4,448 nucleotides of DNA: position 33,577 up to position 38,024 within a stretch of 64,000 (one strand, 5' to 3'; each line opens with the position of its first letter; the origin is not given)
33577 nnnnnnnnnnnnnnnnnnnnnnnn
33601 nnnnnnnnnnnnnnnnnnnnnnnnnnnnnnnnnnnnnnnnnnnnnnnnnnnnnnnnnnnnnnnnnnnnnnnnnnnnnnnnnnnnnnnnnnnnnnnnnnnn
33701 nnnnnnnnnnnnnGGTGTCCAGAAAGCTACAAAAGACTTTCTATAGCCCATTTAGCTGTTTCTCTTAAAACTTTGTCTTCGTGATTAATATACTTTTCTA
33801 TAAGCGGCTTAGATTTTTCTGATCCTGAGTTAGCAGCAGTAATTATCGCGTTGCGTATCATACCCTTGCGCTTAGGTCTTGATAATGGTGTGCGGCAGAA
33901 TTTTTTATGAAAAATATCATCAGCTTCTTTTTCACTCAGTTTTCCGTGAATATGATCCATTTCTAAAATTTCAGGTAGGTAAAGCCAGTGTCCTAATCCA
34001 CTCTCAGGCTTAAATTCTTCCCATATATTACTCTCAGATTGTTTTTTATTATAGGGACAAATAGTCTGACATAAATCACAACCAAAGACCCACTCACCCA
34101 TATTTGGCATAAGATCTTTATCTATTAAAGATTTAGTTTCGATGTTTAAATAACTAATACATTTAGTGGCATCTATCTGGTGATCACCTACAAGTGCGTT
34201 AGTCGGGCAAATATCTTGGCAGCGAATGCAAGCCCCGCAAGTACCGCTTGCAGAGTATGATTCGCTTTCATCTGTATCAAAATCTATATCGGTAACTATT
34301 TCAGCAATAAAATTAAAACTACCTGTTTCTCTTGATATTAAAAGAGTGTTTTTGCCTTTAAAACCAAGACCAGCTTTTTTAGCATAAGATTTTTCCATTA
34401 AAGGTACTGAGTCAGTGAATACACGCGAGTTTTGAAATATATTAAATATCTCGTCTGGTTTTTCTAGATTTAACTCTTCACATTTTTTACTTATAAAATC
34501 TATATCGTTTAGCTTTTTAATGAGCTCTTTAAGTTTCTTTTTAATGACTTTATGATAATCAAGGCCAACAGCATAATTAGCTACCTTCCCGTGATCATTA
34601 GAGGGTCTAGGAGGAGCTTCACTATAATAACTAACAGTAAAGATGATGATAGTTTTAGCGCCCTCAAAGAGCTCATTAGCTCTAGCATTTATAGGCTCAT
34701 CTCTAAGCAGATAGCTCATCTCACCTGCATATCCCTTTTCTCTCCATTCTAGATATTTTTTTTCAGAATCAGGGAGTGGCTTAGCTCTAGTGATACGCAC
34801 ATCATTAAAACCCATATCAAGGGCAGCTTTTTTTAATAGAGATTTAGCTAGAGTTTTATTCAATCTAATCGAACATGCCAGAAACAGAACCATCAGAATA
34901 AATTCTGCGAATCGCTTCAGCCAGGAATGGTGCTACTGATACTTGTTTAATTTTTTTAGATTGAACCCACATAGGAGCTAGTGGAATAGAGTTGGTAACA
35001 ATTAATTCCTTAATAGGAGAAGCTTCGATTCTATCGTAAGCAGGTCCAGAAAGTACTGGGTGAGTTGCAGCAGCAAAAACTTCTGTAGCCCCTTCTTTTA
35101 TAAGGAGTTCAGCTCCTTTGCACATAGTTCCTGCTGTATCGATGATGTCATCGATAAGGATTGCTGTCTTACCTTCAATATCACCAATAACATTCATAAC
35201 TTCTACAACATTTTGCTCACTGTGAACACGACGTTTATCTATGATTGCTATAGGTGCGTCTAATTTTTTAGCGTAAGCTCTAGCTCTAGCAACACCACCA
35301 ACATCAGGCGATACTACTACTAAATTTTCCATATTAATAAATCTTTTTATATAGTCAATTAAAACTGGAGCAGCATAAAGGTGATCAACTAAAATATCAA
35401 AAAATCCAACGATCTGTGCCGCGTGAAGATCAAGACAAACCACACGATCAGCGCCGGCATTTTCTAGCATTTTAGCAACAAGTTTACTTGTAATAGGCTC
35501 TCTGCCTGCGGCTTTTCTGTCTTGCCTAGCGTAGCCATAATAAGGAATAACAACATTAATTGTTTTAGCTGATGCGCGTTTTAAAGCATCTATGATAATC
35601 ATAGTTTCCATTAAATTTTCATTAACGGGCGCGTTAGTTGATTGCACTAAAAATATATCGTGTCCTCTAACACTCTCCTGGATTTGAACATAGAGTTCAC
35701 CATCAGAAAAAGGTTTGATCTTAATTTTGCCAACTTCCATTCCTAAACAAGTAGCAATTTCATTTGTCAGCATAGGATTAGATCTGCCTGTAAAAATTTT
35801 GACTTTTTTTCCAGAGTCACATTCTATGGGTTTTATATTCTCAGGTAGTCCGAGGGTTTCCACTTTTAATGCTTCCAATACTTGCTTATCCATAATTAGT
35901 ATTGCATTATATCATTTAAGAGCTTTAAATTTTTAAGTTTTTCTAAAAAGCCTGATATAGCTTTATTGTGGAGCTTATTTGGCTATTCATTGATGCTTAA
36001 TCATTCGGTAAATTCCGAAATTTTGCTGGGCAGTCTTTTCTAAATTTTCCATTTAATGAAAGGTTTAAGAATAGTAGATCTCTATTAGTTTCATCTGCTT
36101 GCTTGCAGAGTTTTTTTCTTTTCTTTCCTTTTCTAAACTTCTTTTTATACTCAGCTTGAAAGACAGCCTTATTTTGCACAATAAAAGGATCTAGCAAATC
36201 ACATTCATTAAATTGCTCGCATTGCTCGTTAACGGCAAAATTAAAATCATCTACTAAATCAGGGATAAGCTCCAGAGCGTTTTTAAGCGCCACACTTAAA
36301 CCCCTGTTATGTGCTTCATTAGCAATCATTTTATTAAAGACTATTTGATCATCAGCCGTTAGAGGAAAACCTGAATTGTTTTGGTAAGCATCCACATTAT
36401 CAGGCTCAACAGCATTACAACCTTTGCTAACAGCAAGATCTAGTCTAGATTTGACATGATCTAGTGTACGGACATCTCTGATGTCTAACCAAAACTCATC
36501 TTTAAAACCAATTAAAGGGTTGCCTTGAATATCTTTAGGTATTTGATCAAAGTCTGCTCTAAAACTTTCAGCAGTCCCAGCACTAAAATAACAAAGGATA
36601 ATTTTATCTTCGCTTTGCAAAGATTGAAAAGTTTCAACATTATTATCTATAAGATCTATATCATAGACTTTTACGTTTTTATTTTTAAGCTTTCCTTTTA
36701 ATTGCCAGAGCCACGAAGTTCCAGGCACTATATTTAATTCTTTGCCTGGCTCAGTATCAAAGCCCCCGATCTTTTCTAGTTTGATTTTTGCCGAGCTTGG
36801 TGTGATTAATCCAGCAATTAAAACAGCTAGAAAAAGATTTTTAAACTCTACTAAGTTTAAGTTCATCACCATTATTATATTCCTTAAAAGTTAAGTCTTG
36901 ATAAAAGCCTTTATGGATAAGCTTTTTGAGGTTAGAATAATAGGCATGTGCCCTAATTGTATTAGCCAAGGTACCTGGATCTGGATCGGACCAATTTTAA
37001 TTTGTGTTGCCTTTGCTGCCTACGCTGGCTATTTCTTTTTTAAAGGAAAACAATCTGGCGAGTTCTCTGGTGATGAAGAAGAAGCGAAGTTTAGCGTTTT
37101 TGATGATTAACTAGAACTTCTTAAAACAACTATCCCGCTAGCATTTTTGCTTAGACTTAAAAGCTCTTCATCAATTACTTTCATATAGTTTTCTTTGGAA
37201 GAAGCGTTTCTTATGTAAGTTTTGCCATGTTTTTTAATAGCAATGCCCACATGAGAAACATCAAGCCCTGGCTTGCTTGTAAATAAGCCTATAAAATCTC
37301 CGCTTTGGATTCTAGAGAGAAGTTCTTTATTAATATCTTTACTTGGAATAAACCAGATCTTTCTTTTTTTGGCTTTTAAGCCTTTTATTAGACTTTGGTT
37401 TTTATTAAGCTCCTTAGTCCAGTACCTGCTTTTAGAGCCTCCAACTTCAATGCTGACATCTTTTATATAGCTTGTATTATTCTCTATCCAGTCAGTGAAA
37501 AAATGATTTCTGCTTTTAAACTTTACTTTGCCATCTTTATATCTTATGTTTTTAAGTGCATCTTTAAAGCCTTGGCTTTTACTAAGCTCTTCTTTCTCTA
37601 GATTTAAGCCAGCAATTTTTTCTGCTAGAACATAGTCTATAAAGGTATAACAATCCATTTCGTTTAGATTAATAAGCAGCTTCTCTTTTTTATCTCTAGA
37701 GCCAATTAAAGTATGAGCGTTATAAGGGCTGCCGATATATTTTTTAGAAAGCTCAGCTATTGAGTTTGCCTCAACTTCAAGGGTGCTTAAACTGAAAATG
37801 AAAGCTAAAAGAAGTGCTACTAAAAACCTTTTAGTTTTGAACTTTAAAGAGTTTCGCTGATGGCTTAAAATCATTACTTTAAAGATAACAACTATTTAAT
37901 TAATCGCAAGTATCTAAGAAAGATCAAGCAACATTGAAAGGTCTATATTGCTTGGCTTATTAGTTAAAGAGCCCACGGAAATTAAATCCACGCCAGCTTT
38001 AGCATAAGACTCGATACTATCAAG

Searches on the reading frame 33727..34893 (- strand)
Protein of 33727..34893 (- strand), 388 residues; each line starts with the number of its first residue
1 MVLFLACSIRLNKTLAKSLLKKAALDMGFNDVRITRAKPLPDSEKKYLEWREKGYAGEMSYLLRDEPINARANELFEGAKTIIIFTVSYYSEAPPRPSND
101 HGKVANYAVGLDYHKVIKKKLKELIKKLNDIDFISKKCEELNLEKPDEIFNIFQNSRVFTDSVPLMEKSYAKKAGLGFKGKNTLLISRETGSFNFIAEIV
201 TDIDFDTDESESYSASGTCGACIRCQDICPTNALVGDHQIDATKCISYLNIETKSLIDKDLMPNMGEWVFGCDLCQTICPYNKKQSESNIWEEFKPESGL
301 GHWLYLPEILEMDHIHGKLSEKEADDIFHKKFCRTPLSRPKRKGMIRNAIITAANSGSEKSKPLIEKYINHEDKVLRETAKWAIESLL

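Call 19: search_protein_families(library=pfam, proteins=[window:33727-34893:-], max_evalue=0.0001)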
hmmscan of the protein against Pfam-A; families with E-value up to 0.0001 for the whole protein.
window:33727-34893:- (388 aa): 2 families
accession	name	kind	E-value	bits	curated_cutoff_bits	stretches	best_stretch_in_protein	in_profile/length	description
PF13484.11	Fer4_16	-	2.1e-19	70.5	30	1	218-282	1-66/66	4Fe-4S double cluster binding domain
PF08331.15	QueG_DUF1730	-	5.4e-16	58.7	25.1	1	71-130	3-64/77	Epoxyqueuosine reductase QueG, DUF1730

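Call 41: find_related_loci(query=window:33727-34893:-, collection=genome_contigs, flank=10000)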
Query window:33727-34893:- (388 aa) in genome_contigs; peptide patterns used: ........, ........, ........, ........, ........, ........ (x = any residue, [..] = any of these).
357 stretches matched a pattern; 277 encode a relative of the query (tblastn E <= 1e-3); the best 80 are kept; 80 distinct loci.
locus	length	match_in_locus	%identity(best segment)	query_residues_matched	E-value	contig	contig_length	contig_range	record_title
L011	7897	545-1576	35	12-388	8e-73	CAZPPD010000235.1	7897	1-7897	MAG TPA_asm: uncultured Alcaligenaceae bacterium isolate SRP128890_co1_173 genome assembly, contig: NODE_12824_length_78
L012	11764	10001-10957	39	42-385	5e-72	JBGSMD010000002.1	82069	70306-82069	MAG: Bdellovibrionota bacterium isolate JTS-AC222 k141_4093, whole genome shotgun sequence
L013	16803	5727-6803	36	4-387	3e-70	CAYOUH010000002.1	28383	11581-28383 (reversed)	MAG TPA_asm: uncultured Candidatus Peribacteria bacterium isolate SRP278252_co2_177 genome assembly, contig: NODE_3266_l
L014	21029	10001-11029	33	6-384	2e-68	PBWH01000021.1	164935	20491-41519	MAG: Gemmatimonadetes bacterium isolate RS821 8341, whole genome shotgun sequence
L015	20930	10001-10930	38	20-363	2e-66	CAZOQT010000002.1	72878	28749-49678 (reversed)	MAG TPA_asm: uncultured Candidatus Peribacteria bacterium isolate SRP278252_co2_755 genome assembly, contig: NODE_542_le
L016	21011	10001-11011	36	17-387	4e-66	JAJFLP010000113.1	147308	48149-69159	MAG: Verrucomicrobia bacterium isolate OFTM198 OFTM198_112, whole genome shotgun sequence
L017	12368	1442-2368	38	4-349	2e-65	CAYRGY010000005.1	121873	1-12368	MAG TPA_asm: uncultured Candidatus Peribacteria bacterium isolate SRP141376_co5_381 genome assembly, contig: NODE_264_le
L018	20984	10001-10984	35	21-384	4e-65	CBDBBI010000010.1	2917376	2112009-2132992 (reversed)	MAG: bacterium isolate 141a6a79-0b26-4072-a46e-b7d0e99fc3f6 genome assembly, contig: contig_10, whole genome shotgun seq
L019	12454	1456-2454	34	20-387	6e-65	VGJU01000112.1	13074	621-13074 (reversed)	MAG: Candidatus Zixiibacteriota bacterium isolate K_Offshore_80m_m2_058 K_Offshore_80m_m2_058_Ga0194132_10009741, whole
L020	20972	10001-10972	37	15-355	9e-65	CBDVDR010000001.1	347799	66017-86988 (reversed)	MAG TPA_asm: uncultured bacterium isolate SRR21487745_metabat2_10 genome assembly, contig: ERZ25073593.1, whole genome s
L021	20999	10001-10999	34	17-384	1e-63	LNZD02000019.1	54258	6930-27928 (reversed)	MAG: SAR324 cluster bacterium lautmerah10 scaffold19, whole genome shotgun sequence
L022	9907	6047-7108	33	20-387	5e-63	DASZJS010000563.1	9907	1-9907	MAG TPA_asm: Gemmata sp. isolate SMAG_U6635 k141_3387407, whole genome shotgun sequence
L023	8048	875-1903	34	17-384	3e-62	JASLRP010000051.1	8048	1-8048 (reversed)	MAG: SAR202 cluster bacterium isolate Arabian12_MAG_33 c_000000189107, whole genome shotgun sequence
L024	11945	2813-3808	34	19-387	2e-61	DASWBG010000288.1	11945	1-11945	MAG TPA_asm: Gemmatimonadaceae bacterium isolate SMAG_U2676 k141_365623, whole genome shotgun sequence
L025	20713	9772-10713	35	18-371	2e-61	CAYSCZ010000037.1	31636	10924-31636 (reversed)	MAG TPA_asm: uncultured Roseivirgaceae bacterium isolate SRP141376_co5_409 genome assembly, contig: NODE_3261_length_316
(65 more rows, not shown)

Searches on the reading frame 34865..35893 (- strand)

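Call 86: search_protein_families(library=pfam, proteins=[window:34865-35893:-], max_evalue=0.00001)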
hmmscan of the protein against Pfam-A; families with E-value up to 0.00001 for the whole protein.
window:34865-35893:- (342 aa): 3 families
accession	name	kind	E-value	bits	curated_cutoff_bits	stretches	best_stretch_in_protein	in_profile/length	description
PF13793.12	Pribosyltran_N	-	8.5e-52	174.4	25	1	31-147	1-117/117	N-terminal domain of ribose phosphate pyrophosphokinase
PF14572.12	Pribosyl_synth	-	2.7e-33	115.9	27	1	232-341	74-183/184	Phosphoribosyl synthetase-associated domain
PF00156.33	Pribosyltran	-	3.2e-21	75.7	26.3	1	184-284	25-130/158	Phosphoribosyl transferase domain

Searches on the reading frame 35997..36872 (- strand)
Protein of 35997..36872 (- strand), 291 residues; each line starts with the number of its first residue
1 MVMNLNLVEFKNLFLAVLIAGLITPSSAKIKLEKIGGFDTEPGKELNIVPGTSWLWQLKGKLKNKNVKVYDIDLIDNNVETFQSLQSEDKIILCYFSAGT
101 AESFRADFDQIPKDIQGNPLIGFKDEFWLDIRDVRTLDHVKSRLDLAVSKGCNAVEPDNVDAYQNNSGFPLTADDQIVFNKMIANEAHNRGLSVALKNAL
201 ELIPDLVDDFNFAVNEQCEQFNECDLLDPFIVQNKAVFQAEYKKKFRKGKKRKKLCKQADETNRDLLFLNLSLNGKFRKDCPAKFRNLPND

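Call 86: search_protein_families(library=pfam, proteins=[window:35997-36872:-], max_evalue=0.00001)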
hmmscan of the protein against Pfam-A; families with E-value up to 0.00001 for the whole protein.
window:35997-36872:- (291 aa): 1 family
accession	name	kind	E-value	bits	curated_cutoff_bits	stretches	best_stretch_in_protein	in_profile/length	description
PF03537.19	Glyco_hydro_114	-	8e-72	241.7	27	1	53-274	1-228/231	Glycoside-hydrolase family GH114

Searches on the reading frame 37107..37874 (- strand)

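Call 86: search_protein_families(library=pfam, proteins=[window:37107-37874:-], max_evalue=0.00001)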
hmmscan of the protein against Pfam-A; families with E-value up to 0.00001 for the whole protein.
window:37107-37874:- (255 aa): 1 family
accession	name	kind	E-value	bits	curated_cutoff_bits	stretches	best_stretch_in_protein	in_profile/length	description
PF07313.18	AmiA-like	-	3.9e-58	196.7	27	1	42-248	2-202/202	N-acetylmuramoyl-L-alanine amidase-like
